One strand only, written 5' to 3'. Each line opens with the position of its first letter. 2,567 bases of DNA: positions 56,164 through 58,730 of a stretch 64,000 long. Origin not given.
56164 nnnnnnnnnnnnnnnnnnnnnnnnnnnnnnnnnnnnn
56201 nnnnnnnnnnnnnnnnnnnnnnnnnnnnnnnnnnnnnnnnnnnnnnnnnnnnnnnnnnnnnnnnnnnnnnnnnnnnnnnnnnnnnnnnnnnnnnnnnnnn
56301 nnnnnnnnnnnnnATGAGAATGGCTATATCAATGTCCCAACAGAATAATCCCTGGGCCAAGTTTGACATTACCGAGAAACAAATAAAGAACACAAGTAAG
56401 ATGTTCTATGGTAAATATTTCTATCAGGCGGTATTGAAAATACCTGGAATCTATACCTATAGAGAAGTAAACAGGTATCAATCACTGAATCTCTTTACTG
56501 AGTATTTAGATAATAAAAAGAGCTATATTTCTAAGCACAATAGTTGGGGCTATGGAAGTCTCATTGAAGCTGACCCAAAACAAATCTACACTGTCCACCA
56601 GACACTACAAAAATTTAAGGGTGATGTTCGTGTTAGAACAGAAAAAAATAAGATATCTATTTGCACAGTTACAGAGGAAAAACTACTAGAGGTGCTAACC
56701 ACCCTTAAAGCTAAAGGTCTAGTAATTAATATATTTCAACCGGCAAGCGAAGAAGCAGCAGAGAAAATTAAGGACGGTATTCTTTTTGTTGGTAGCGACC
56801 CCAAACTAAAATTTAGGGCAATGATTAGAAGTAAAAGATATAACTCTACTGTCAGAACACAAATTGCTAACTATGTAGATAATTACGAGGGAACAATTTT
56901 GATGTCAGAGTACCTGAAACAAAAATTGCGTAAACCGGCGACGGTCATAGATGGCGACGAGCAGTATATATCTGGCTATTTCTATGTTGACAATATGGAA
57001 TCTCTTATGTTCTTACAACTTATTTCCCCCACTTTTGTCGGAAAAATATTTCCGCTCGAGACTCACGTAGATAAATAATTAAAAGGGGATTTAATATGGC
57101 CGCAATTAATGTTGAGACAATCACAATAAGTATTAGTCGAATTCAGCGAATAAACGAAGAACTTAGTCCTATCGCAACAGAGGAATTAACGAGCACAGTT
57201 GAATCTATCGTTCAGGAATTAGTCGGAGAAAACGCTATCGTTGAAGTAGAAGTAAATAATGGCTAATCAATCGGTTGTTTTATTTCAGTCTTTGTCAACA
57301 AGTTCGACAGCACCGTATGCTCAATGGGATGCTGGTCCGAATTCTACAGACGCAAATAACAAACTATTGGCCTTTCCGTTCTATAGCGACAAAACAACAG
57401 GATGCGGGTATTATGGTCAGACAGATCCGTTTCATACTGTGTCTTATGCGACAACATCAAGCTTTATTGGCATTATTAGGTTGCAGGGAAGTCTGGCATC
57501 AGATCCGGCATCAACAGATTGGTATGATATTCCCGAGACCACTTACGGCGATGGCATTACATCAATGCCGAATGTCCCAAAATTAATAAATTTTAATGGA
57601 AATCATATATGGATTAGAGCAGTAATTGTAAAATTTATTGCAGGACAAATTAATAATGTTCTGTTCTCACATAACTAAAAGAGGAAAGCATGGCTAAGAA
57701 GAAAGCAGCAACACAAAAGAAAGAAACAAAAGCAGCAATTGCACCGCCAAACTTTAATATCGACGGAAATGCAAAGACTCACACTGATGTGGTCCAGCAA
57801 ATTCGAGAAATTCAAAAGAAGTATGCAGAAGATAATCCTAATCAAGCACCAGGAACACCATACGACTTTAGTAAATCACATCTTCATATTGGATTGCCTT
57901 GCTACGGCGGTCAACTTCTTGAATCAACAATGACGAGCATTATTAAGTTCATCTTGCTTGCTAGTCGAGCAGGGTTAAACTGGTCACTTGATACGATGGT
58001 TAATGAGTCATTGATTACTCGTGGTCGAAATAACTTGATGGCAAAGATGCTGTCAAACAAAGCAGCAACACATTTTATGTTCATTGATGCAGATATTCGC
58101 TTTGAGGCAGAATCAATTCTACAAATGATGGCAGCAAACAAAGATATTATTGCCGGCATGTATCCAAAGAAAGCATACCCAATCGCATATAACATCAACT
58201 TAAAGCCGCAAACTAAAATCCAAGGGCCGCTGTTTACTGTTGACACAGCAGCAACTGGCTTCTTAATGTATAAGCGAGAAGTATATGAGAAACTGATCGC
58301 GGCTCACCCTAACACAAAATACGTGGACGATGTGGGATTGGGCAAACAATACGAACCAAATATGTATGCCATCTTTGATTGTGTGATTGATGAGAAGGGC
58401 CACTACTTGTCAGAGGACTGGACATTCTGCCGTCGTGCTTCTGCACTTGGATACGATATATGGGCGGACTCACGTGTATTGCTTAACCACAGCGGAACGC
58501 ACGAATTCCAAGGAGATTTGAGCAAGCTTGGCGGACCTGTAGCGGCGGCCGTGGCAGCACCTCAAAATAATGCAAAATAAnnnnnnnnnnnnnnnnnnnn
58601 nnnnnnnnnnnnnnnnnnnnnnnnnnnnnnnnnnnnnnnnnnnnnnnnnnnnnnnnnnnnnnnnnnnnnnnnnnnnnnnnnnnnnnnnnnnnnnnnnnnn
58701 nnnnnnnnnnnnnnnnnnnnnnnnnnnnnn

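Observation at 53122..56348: Phage-borne DnaJ(CbpA-like) plus ClpA-like unfoldase operon behind an early promoter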

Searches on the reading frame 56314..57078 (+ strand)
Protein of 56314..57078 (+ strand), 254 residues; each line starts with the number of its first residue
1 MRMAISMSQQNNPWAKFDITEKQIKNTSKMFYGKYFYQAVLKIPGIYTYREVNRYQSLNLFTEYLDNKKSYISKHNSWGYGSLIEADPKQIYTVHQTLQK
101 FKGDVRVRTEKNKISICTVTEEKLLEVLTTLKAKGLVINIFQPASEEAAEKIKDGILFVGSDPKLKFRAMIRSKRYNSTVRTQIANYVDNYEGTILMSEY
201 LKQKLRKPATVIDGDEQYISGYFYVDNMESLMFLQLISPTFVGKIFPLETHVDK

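Call 13: search_protein_families(library=pfam, proteins=[window:56314-57078:+], max_evalue=0.01)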
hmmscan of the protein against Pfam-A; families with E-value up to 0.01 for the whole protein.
window:56314-57078:+ (254 aa): 1 family
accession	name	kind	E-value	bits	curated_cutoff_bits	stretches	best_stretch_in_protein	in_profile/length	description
PF01387.22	Synuclein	-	0.0097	16.6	23.3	0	146-166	27-47/134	Synuclein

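Call 14: search_protein_families(library=phrogs, proteins=[window:56314-57078:+], max_evalue=0.001)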
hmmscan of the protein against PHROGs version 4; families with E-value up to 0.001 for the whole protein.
window:56314-57078:+ (254 aa): 0 families

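Call 38: find_homologous_proteins(query=window:56314-57075:+, max_evalue=0.001)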
Query window:56314-57075:+ (254 aa): 3 proteins with E <= 0.001 among 349 candidates.
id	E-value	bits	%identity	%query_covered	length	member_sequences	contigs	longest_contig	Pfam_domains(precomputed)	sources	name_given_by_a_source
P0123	1.3e-137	475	96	89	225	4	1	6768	-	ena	-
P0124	1.8e-91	324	64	99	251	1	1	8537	-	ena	-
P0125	2.1e-81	291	57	99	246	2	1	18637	-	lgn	-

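Call 46: find_homologous_proteins(query=A1, max_evalue=0.001)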
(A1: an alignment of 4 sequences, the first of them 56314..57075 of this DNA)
Query A1 (4 sequences) (254 aa, profile of the alignment): 4 proteins with E <= 0.001 among 4931 candidates.
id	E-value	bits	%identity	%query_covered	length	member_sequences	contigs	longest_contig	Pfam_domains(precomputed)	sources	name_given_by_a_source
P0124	1.3e-143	495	64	99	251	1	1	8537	-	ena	-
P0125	7.7e-139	479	57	99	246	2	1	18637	-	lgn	-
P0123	1.6e-127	442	96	89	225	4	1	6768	-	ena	-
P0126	4.2e-41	159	34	87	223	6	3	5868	-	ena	-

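Call 56: predict_structure(alignment_id=A2)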
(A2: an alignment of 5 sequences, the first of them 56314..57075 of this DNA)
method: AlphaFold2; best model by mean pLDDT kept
length: 254 residues; sequences in the alignment: 5
mean_pLDDT: 72.6   pTM: 0.60
mean pLDDT of the five models: 72.6, 62.4, 62.2, 61.4, 61.4
residues with pLDDT >= 90: 76; 70-90: 68; 50-70: 70; < 50: 40
segments of 3 or more residues with pLDDT < 50: 1-9, 154-165, 172-174, 239-254
pLDDT, mean of each block of 10 residues (from residue 1): 42 86 81 80 92 90 93 80 89 93 88 91 94 91 80 45 47 57 70 62 69 57 60 56 37 34
secondary structure, 60 per line:
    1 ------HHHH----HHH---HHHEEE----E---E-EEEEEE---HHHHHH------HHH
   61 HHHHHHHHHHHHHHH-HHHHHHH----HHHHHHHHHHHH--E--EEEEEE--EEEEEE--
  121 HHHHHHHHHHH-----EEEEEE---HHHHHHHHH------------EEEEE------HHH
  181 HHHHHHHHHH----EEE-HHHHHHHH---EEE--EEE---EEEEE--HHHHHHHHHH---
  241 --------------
elements in order: H7-10 E24-26 E37-42 H46-51 H58-75 H77-83 H88-99 E105-110 E113-118 H121-131 E137-142 H146-154 E167-171 H178-190 E195-197 H199-206 E210-212 E215-217 E221-225 H228-237

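Call 58: search_protein_representatives(alignment_id=A2)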
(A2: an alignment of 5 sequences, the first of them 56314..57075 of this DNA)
Query: 5 sequences, 248 profile positions. Proteins with E-value up to 0.001 (for the whole library): 546; up to 1e-10: 216; up to 1e-30: 28. The best 150 are listed.
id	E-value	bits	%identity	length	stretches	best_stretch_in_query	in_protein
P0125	1.1e-128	444.5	-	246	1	1-248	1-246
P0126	7.4e-97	340.2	-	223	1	28-243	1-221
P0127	9.9e-61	221.9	-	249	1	11-248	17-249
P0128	3.8e-56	206.9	-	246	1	18-243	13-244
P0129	7.4e-54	199.4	-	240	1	8-248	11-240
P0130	2.3e-53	197.8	-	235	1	9-244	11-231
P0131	2.7e-51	191.0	-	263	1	6-243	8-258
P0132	1.0e-49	185.8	-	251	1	19-244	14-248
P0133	2.5e-49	184.5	-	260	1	9-245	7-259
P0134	1.8e-46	175.2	-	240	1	21-243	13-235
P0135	4.0e-46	174.1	-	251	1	20-245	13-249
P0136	1.1e-45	172.6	-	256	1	9-242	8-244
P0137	2.9e-45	171.3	-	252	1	10-244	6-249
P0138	9.3e-45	169.6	-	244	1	10-244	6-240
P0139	1.5e-44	168.9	-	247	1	10-243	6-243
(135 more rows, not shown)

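Call 59: fold_search(model_id=the predicted structure, library=pdb)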
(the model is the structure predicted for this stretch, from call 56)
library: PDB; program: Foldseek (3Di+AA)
matches with E <= 10: 1351; with E <= 0.001: 7
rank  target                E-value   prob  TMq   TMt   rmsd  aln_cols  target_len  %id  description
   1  5loq_E                5.4e-04  0.72  0.17  0.18  17.9       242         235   11  Structure of coproheme bound HemQ from Listeria monocytogenes (released 2016-10-26)
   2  5loq_D                5.7e-04  0.57  0.16  0.17  17.7       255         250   11  Structure of coproheme bound HemQ from Listeria monocytogenes (released 2016-10-26)
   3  5loq_B                6.5e-04  0.66  0.16  0.18  17.9       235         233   11  Structure of coproheme bound HemQ from Listeria monocytogenes (released 2016-10-26)
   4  6vsa_V                6.5e-04  0.63  0.17  0.18  17.4       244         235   11  Single particle reconstruction of HemQ from Geobacillus based on data acquired in the presence of substantial aberrati (released 2020-02-19)
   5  6fxj_E                7.7e-04  0.75  0.17  0.18  18.0       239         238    9  Structure of coproheme decarboxylase from Listeria monocytogenes in complex with iron coproporphyrin III (released 2019-07-10)
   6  5loq_A                8.2e-04  0.66  0.17  0.17  18.1       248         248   10  Structure of coproheme bound HemQ from Listeria monocytogenes (released 2016-10-26)
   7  6fxj_A                9.3e-04  0.66  0.18  0.18  17.9       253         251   10  Structure of coproheme decarboxylase from Listeria monocytogenes in complex with iron coproporphyrin III (released 2019-07-10)
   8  4wws_A                1.7e-03  0.44  0.17  0.17  17.7       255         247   10  Structure of Chlorite dismutase-like Protein from Listeria monocytogenes (released 2015-02-04)
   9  1t0t_V                1.8e-03  0.44  0.16  0.17  16.7       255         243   12  Crystallographic structure of a putative chlorite dismutase (released 2004-08-24)
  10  4wws_C                2.1e-03  0.41  0.17  0.18  17.5       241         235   12  Structure of Chlorite dismutase-like Protein from Listeria monocytogenes (released 2015-02-04)
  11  5t2k_C                2.3e-03  0.44  0.16  0.17  17.5       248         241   10  Geobacillus stearothermophilus HemQ with Manganese-Coproporphyrin III (released 2017-01-18)
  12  4wws_D                2.7e-03  0.38  0.17  0.18  17.3       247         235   10  Structure of Chlorite dismutase-like Protein from Listeria monocytogenes (released 2015-02-04)
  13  5loq_C                3.2e-03  0.51  0.17  0.18  18.0       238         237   11  Structure of coproheme bound HemQ from Listeria monocytogenes (released 2016-10-26)
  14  5t2k_D                3.9e-03  0.30  0.15  0.16  17.8       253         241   11  Geobacillus stearothermophilus HemQ with Manganese-Coproporphyrin III (released 2017-01-18)
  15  5t2k_B                4.9e-03  0.35  0.16  0.17  17.3       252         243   11  Geobacillus stearothermophilus HemQ with Manganese-Coproporphyrin III (released 2017-01-18)
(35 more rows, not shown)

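Call 77: search_protein_families(library=padloc, proteins=[window:56314-57078:+], max_evalue=0.001)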
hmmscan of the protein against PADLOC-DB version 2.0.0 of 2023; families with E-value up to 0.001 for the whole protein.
window:56314-57078:+ (254 aa): 0 families

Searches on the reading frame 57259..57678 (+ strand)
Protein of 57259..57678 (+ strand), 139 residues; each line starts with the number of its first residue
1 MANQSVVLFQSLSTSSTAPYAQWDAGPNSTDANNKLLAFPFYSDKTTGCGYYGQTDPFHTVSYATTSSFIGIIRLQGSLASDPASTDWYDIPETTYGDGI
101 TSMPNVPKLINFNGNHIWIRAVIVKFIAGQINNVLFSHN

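Call 13: search_protein_families(library=pfam, proteins=[window:57259-57678:+], max_evalue=0.01)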
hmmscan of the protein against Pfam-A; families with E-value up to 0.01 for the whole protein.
window:57259-57678:+ (139 aa): 0 families

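Call 14: search_protein_families(library=phrogs, proteins=[window:57259-57678:+], max_evalue=0.001)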
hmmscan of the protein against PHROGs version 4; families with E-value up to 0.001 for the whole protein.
window:57259-57678:+ (139 aa): 2 families
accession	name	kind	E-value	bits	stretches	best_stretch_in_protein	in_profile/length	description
phrog_13657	-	unknown function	3.2e-09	37.7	1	43-91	41-88/165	-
phrog_14467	-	head and packaging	0.00016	22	1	48-125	206-294/323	virion structural protein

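Call 77: search_protein_families(library=padloc, proteins=[window:57259-57678:+], max_evalue=0.001)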
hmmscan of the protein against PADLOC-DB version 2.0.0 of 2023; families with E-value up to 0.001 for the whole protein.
window:57259-57678:+ (139 aa): 0 families

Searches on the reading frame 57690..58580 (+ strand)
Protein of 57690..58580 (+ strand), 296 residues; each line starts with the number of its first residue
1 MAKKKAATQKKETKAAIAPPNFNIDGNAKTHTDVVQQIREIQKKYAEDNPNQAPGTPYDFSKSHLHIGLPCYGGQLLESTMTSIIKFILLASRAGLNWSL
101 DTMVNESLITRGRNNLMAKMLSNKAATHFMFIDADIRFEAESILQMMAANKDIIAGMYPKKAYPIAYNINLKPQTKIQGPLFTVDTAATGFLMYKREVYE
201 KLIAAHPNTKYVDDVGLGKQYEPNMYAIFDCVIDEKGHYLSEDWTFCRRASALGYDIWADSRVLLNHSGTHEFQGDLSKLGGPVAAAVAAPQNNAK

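Call 13: search_protein_families(library=pfam, proteins=[window:57690-58580:+], max_evalue=0.01)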
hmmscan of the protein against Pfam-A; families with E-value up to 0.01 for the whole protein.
window:57690-58580:+ (296 aa): 1 family
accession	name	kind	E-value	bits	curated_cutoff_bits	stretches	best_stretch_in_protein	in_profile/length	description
PF03452.20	Anp1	-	0.00041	20.3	28.8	1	107-155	119-167/263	Anp1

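Call 14: search_protein_families(library=phrogs, proteins=[window:57690-58580:+], max_evalue=0.001)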
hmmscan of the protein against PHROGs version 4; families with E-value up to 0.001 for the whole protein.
window:57690-58580:+ (296 aa): 1 family
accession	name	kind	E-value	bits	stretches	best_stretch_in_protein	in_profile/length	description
phrog_1574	-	unknown function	9.1e-37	128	1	62-275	12-236/240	-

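Call 77: search_protein_families(library=padloc, proteins=[window:57690-58580:+], max_evalue=0.001)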
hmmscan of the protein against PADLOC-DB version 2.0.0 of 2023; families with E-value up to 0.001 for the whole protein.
window:57690-58580:+ (296 aa): 0 families
